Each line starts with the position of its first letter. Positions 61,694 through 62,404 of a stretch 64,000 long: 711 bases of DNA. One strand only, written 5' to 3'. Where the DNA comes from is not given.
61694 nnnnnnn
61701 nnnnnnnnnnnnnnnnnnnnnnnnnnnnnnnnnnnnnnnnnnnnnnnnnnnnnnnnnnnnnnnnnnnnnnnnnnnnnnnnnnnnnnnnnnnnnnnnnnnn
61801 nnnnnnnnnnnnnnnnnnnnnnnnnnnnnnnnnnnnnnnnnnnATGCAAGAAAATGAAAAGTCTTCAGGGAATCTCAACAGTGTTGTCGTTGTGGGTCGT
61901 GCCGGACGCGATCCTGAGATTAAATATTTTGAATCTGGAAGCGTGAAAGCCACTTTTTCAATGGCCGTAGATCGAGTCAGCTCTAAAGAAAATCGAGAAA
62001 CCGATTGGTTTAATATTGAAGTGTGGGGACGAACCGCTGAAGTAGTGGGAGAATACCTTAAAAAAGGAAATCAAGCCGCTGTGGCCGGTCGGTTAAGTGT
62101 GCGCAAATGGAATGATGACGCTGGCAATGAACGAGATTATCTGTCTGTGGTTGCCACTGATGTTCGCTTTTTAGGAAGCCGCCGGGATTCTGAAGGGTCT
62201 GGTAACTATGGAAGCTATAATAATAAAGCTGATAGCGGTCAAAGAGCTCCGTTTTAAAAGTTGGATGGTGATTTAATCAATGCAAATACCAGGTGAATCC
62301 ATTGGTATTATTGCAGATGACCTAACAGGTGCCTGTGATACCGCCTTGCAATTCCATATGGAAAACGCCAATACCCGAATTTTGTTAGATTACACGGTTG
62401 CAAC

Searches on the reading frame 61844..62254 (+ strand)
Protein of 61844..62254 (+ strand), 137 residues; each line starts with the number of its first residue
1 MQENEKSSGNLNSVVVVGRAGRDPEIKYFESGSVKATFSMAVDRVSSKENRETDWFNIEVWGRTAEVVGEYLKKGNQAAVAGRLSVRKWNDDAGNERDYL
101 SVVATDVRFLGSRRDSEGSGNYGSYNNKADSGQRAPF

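Call 7: find_encoding_contigs(protein=window:61844-62254:+, flank=10000, max_places=10)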
Protein window:61844-62254:+ (137 aa): no gene with exactly this product is on record in the collection.

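Call 9: find_related_loci(query=window:61844-62254:+, collection=genome_contigs, flank=10000)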
Query window:61844-62254:+ (137 aa) in genome_contigs; peptide patterns used: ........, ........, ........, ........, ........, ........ (x = any residue, [..] = any of these).
291 stretches matched a pattern; 227 encode a relative of the query (tblastn E <= 1e-3); the best 80 are kept; 80 distinct loci.
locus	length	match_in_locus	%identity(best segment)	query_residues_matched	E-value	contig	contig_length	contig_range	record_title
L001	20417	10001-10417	74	1-137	6e-65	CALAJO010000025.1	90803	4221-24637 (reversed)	MAG: uncultured cyanobacterium isolate N1_Bin_METABAT__280_1 genome assembly, contig: c_000001177164, whole genome shotg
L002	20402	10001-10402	64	11-137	3e-53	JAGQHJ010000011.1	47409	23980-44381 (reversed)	MAG: Cyanobacteria bacterium HKST-UBA04 NODE_12_length_47409_cov_4.692054, whole genome shotgun sequence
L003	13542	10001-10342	64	11-124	2e-45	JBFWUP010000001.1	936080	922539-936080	MAG: Candidatus Melainabacteria bacterium isolate CA_2019_TPBF_73 NODE_36_length_936080_cov_47.029056_TPBF, whole genome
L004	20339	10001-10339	62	11-123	7e-45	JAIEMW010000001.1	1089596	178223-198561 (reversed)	MAG: Cyanobacteriota bacterium isolate co.spades.CONCOCT.2.5kb_148 c_000000000001, whole genome shotgun sequence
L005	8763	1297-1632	63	11-122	8e-45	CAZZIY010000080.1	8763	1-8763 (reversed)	MAG TPA_asm: uncultured Vampirovibrionales bacterium isolate SRP124364_co1_423 genome assembly, contig: NODE_9620_length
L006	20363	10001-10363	56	5-124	3e-43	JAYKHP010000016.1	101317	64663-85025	MAG: Vampirovibrionales bacterium isolate 227732 NODE_20464077, whole genome shotgun sequence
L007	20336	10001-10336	62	9-120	7e-42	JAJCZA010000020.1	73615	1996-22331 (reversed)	MAG: Vampirovibrionales bacterium isolate OFTM381 OFTM381_19, whole genome shotgun sequence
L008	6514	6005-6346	60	5-118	5e-42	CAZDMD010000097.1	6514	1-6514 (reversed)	MAG TPA_asm: uncultured Vampirovibrionales bacterium isolate SRP278252_co3_622 genome assembly, contig: NODE_25055_lengt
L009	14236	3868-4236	56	3-125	2e-41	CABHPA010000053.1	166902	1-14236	MAG: Candidatus Melainabacteria bacterium isolate Melainabacteria_sp_nbed3b74 genome assembly, contig: NODE_254_length_1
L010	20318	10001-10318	62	11-116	3e-41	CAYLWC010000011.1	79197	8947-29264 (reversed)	MAG TPA_asm: uncultured Vampirovibrionales bacterium isolate SRP144015_co1_126 genome assembly, contig: NODE_161_length_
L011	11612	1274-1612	61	12-124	5e-41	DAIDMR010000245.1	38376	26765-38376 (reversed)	MAG TPA_asm: Vampirovibrio sp. isolate clean456 k141_346543, whole genome shotgun sequence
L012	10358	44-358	65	12-116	8e-41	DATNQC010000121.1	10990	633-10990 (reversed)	MAG TPA_asm: Oculatellaceae cyanobacterium isolate SMAG_U16497 k141_107808, whole genome shotgun sequence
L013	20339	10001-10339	60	12-124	7e-41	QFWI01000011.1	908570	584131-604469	MAG: Vampirovibrio chlorellavorus isolate Vc_AZ_2 Contig11, whole genome shotgun sequence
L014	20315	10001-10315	65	12-116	4e-41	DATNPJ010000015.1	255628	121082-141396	MAG TPA_asm: Coleofasciculaceae cyanobacterium isolate SMAG_U16478 k141_1655530, whole genome shotgun sequence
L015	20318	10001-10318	62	11-116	1e-40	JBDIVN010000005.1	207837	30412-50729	MAG: Vampirovibrionales bacterium isolate Bin_14 NODE_45_length_207837_cov_9.029922, whole genome shotgun sequence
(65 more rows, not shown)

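Call 31: find_homologous_proteins(query=window:61844-62254:+, max_evalue=1e-30)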
Query window:61844-62254:+ (137 aa): 106 proteins with E <= 1e-30 among 448 candidates.
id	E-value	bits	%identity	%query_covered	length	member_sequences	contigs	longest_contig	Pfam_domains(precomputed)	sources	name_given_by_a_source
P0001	5.8e-83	294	100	100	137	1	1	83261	PF00436.32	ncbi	-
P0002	5.2e-60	219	74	100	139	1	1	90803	PF00436.32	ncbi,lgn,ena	-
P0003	3.1e-59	217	74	100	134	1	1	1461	PF00436.32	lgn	-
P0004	8.3e-59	215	73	100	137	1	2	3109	PF00436.32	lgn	-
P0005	5.4e-57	210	71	100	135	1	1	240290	PF00436.32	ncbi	-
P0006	9.0e-56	206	70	100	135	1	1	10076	PF00436.32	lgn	-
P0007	9.6e-56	206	73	100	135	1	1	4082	PF00436.32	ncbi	-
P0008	2.0e-55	205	68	100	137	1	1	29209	PF00436.32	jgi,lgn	-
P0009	3.4e-54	201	65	100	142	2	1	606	PF00436.32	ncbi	-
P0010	3.5e-54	200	69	100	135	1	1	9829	PF00436.32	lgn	-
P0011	3.9e-54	200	71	87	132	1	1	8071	PF00436.32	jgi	jgi:single-strand DNA-binding protein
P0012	4.0e-53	197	71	100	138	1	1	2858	PF00436.32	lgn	-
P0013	4.9e-53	197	68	100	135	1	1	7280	PF00436.32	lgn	-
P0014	1.0e-52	196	68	100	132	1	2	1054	PF00436.32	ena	-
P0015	2.2e-52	195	67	100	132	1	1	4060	PF00436.32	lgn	-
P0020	1.7e-50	189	68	100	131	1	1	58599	PF00436.32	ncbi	-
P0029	6.8e-46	174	72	80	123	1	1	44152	PF00436.32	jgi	jgi:single-strand DNA-binding protein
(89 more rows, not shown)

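Call 32: find_encoding_contigs(protein=P0001, flank=2000, max_places=2)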
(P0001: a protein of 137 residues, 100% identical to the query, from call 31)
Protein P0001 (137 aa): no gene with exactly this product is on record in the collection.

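Call 33: find_encoding_contigs(protein=P0005, flank=10000, max_places=2)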
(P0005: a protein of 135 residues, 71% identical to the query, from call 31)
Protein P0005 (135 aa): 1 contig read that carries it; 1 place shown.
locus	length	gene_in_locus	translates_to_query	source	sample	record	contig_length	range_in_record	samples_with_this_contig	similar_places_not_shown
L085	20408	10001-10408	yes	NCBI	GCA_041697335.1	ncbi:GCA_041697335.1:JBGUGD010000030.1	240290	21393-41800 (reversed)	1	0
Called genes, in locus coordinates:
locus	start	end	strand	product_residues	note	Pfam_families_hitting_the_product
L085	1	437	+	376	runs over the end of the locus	PF00578:AhpC-TSA, PF08534:Redoxin, PF13640:2OG-FeII_Oxy_3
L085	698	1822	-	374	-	PF03033:Glyco_transf_28, PF13579:Glyco_trans_4_4 (weak), PF04101:Glyco_tran_28_C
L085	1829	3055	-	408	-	PF01098:FTSW_RODA_SPOVE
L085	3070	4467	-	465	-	PF21377:MurD_N (weak), PF21799:MurD-like_N, PF08245:Mur_ligase_M, PF02875:Mur_ligase_C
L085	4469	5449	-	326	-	PF10555:MraY_sig1 (weak), PF00953:Glycos_transf_4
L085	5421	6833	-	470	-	PF08245:Mur_ligase_M, PF02875:Mur_ligase_C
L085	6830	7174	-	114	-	PF00805:Pentapeptide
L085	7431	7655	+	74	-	-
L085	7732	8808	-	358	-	PF13088:BNR_2 (faint)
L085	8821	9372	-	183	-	PF00857:Isochorismatase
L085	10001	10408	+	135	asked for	PF00436:SSB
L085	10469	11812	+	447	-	PF07005:SBD_N, PF17042:NBD_C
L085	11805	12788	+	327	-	PF04166:PdxA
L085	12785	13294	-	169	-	PF01668:SmpB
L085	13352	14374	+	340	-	PF00583:Acetyltransf_1 (faint)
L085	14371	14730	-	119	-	-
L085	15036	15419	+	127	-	PF14489:QueF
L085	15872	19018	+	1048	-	PF08471:Ribonuc_red_2_N, PF02867:Ribonuc_red_lgC, PF12637:TSCPD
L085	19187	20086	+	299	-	PF00009:GTP_EFTU, PF00350:Dynamin_N (faint), PF01926:MMR_HSR1, PF02421:FeoB_N, PF03193:RsgA_GTPase (weak), PF02492:cobW (weak), PF07650:KH_2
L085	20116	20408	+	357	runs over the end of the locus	PF02547:Queuosine_synth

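Call 34: find_encoding_contigs(protein=P0008, flank=10000, max_places=2)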
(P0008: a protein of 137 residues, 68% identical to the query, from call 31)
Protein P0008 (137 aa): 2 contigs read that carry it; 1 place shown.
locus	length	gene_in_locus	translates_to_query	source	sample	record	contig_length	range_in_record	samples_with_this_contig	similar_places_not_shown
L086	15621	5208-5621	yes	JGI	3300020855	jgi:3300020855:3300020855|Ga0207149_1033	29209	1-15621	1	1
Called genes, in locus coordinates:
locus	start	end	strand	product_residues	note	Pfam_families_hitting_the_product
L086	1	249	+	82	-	?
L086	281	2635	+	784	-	PF02739:5_3_exonuc_N, PF01367:5_3_exonuc, PF01612:DNA_pol_A_exo1, PF22619:DNA_polI_exo1, PF00476:DNA_pol_A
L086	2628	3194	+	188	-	PF00476:DNA_pol_A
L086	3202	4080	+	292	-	PF01513:NAD_kinase, PF20143:NAD_kinase_C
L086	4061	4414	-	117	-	PF00462:Glutaredoxin (weak), PF03960:ArsC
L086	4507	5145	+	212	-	PF00929:RNase_T, PF16473:Rv2179c-like (weak)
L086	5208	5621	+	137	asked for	PF00436:SSB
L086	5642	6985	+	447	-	PF07005:SBD_N, PF17042:NBD_C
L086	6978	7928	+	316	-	PF04166:PdxA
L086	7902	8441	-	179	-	-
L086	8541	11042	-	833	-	PF00133:tRNA-synt_1, PF01406:tRNA-synt_1e (faint), PF01921:tRNA-synt_1f (faint), PF09334:tRNA-synt_1g, PF13603:tRNA-synt_1_2, PF00133:tRNA-synt_1, PF09334:tRNA-synt_1g, PF08264:Anticodon_1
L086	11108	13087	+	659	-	PF13424:TPR_12 (weak), PF00515:TPR_1, PF07719:TPR_2, PF13181:TPR_8 (weak), PF13414:TPR_11, PF13432:TPR_16, PF14559:TPR_19 (weak), PF13844:Glyco_transf_41, +16 more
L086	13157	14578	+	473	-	PF02321:OEP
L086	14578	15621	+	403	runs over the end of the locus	PF25917:BSH_RND (weak), PF25973:BSH_CzcB, PF25967:RND-MFP_C (faint), PF25989:YknX_C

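Call 35: find_encoding_contigs(protein=P0006, flank=10000, max_places=2)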
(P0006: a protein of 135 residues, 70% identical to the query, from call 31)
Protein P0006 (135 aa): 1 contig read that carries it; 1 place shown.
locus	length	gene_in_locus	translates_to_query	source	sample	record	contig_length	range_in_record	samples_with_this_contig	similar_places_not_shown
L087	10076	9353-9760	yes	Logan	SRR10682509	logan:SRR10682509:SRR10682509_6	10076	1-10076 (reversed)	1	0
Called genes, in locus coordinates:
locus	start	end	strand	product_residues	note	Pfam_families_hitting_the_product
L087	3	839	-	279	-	?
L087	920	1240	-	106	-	-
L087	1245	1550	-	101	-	-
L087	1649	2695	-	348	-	-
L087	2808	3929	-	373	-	PF00395:SLH (faint)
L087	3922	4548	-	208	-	PF01121:CoaE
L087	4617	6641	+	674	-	PF13185:GAF_2, PF13492:GAF_3 (faint), PF01590:GAF, PF13185:GAF_2 (weak), PF00512:HisKA (weak), PF02518:HATPase_c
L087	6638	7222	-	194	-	-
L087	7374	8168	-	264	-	-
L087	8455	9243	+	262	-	PF00625:Guanylate_kin (faint)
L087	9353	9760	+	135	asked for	PF00436:SSB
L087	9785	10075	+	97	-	?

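Call 40: find_encoding_contigs(protein=P0007, flank=10000, max_places=2)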
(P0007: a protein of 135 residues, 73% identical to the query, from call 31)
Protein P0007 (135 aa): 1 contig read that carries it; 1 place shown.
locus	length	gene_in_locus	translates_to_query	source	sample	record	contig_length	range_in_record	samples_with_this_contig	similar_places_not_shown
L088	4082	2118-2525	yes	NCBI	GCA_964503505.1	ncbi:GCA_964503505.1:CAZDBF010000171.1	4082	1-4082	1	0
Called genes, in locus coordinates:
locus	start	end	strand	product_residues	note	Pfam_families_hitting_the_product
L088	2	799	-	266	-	?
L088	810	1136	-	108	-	PF00857:Isochorismatase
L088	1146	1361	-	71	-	PF00857:Isochorismatase (weak)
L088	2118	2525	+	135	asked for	PF00436:SSB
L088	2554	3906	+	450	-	PF07005:SBD_N, PF17042:NBD_C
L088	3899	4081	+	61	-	?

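Call 41: find_encoding_contigs(protein=P0004, flank=10000, max_places=2)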
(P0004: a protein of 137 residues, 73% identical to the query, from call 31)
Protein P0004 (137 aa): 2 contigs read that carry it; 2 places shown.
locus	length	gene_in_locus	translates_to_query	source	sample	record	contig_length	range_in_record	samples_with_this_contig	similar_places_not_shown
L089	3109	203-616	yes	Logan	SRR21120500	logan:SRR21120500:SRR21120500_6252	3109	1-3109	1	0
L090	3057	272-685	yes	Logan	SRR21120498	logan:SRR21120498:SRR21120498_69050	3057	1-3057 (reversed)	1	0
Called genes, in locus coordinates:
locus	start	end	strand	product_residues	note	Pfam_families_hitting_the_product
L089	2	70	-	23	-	?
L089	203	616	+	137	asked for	PF00436:SSB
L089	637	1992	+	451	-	PF07005:SBD_N, PF17042:NBD_C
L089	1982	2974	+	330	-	PF04166:PdxA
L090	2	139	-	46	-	?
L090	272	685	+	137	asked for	PF00436:SSB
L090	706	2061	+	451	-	PF07005:SBD_N, PF17042:NBD_C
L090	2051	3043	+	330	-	PF04166:PdxA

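Call 42: find_encoding_contigs(protein=P0011, flank=10000, max_places=2)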
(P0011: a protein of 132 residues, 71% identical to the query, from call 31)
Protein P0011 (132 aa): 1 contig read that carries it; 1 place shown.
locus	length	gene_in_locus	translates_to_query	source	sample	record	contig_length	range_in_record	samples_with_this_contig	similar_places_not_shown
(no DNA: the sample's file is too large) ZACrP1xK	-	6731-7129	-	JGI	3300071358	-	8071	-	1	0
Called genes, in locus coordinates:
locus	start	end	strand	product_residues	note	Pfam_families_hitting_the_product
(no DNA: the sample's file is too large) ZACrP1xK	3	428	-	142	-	?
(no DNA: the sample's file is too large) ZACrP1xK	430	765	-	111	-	PF13599:Pentapeptide_4 (weak), PF00805:Pentapeptide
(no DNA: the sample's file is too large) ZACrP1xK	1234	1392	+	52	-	-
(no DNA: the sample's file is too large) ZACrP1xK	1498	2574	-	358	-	PF13088:BNR_2 (faint)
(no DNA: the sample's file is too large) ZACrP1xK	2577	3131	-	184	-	PF00857:Isochorismatase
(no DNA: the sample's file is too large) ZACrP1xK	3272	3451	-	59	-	-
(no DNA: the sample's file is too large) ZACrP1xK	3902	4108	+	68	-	-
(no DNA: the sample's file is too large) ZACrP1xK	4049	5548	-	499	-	PF26745:SPM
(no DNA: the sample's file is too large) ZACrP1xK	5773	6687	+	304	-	PF00625:Guanylate_kin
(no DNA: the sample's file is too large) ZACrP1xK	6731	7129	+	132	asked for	PF00436:SSB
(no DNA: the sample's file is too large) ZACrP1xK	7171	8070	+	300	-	?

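Call 43: find_encoding_contigs(protein=P0010, flank=10000, max_places=2)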
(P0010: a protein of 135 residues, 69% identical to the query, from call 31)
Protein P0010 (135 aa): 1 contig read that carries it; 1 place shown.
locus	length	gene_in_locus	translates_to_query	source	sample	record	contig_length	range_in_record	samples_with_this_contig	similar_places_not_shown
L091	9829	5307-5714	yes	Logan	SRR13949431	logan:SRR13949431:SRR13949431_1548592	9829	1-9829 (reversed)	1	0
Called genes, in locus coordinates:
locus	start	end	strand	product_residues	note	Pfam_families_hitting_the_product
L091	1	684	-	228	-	?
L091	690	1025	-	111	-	PF00805:Pentapeptide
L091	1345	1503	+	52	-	-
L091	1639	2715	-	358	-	-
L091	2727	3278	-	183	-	PF00857:Isochorismatase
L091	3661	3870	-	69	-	-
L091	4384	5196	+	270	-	PF00625:Guanylate_kin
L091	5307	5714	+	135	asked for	PF00436:SSB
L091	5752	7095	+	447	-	PF07005:SBD_N, PF17042:NBD_C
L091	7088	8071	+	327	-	PF04166:PdxA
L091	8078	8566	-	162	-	PF01668:SmpB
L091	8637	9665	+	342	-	PF00583:Acetyltransf_1 (weak)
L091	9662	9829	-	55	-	?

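Call 65: find_encoding_contigs(protein=P0020, flank=10000, max_places=1)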
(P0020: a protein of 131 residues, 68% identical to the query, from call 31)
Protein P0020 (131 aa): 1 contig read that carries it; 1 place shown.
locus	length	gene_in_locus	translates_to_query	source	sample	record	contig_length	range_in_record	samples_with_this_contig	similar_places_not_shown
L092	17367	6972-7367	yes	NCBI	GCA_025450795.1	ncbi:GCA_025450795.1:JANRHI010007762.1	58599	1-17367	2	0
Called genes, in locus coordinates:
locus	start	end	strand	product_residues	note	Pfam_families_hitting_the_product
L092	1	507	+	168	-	?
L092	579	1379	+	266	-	PF00106:adh_short, PF08659:KR, PF13561:adh_short_C2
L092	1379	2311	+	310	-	PF00248:Aldo_ket_red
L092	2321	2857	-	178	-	-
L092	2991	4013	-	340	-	PF01210:NAD_Gly3P_dh_N, PF07479:NAD_Gly3P_dh_C, PF20618:GPD_NAD_C_bact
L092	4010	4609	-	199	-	PF02660:G3P_acyltransf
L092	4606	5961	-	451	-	PF00009:GTP_EFTU, PF01926:MMR_HSR1, PF02421:FeoB_N, PF04548:AIG1, PF00009:GTP_EFTU, PF02421:FeoB_N, PF01926:MMR_HSR1, PF14714:KH_dom-like, +7 more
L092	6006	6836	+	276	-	PF03437:BtpA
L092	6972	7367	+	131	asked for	PF00436:SSB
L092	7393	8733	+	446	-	PF07005:SBD_N, PF17042:NBD_C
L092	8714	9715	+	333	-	PF04166:PdxA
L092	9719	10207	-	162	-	PF01668:SmpB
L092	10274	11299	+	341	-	PF00583:Acetyltransf_1 (weak)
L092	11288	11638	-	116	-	-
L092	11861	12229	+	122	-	PF14489:QueF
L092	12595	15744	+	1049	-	PF08471:Ribonuc_red_2_N, PF02867:Ribonuc_red_lgC, PF12637:TSCPD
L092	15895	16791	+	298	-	PF00350:Dynamin_N (faint), PF01926:MMR_HSR1, PF02421:FeoB_N (weak), PF03193:RsgA_GTPase (faint), PF00009:GTP_EFTU (weak), PF07650:KH_2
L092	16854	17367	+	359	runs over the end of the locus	PF02547:Queuosine_synth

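Call 66: find_encoding_contigs(protein=P0029, flank=10000, max_places=1)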
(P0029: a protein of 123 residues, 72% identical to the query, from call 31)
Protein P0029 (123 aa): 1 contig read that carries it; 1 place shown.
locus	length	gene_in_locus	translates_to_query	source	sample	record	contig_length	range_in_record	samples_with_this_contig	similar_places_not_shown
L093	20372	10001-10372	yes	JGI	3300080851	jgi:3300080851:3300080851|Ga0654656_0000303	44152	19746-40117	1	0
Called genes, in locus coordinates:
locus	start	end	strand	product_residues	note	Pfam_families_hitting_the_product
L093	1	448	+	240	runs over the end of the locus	PF02397:Bac_transf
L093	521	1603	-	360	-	PF13480:Acetyltransf_6 (weak)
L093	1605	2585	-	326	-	PF00535:Glycos_transf_2, PF10111:Glyco_tranf_2_2, PF13641:Glyco_tranf_2_3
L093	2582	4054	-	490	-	PF01943:Polysacc_synt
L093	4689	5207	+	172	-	PF00578:AhpC-TSA, PF08534:Redoxin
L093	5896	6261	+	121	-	PF03960:ArsC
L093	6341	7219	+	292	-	-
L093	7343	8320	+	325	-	PF00005:ABC_tran, PF02463:SMC_N (faint), PF13304:AAA_21 (faint), PF08352:oligo_HPY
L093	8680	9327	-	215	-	PF01726:LexA_DNA_bind, PF00717:Peptidase_S24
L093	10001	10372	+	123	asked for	PF00436:SSB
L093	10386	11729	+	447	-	PF07005:SBD_N, PF17042:NBD_C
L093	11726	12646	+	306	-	PF04166:PdxA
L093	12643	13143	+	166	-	PF00583:Acetyltransf_1, PF13673:Acetyltransf_10, PF13508:Acetyltransf_7, PF14542:Acetyltransf_CG (weak)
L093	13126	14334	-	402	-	-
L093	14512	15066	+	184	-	-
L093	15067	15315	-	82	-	-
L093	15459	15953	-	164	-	PF03073:TspO_MBR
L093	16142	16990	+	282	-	-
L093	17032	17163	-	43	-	-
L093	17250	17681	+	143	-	PF00085:Thioredoxin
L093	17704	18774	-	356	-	PF00180:Iso_dh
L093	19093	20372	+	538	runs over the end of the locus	PF01293:PEPCK_ATP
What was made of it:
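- The lineage does encode LexA, which lies next to ssb in L093 (call 66).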

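Call 67: find_encoding_contigs(protein=P0012, flank=10000, max_places=1)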
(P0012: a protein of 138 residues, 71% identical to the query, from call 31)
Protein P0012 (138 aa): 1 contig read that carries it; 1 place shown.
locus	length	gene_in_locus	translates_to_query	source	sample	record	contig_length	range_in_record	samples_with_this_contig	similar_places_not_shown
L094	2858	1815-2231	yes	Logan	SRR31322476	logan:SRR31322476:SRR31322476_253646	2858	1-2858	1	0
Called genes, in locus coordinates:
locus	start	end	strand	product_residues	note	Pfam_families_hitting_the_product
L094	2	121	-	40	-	?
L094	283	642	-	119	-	PF00886:Ribosomal_S16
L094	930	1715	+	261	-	PF00625:Guanylate_kin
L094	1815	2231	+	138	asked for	PF00436:SSB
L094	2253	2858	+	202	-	?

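Call 85: list_cluster_members(proteins=[P0001, P0005, P0007])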
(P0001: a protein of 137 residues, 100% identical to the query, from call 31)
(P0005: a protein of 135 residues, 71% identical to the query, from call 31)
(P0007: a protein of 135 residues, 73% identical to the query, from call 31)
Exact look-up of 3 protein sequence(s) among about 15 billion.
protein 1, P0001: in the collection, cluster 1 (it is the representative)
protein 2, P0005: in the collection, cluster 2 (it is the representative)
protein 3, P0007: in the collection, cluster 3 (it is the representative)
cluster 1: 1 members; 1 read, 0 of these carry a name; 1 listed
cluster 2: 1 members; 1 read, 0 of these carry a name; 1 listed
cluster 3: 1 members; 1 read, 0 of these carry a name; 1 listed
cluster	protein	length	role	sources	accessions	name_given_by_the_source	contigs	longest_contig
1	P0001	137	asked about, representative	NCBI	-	-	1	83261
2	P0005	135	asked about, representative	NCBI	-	-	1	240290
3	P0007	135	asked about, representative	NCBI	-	-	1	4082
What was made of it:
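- Tried and rejected: Exact-protein look-up failed (calls 7, 32, 85).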
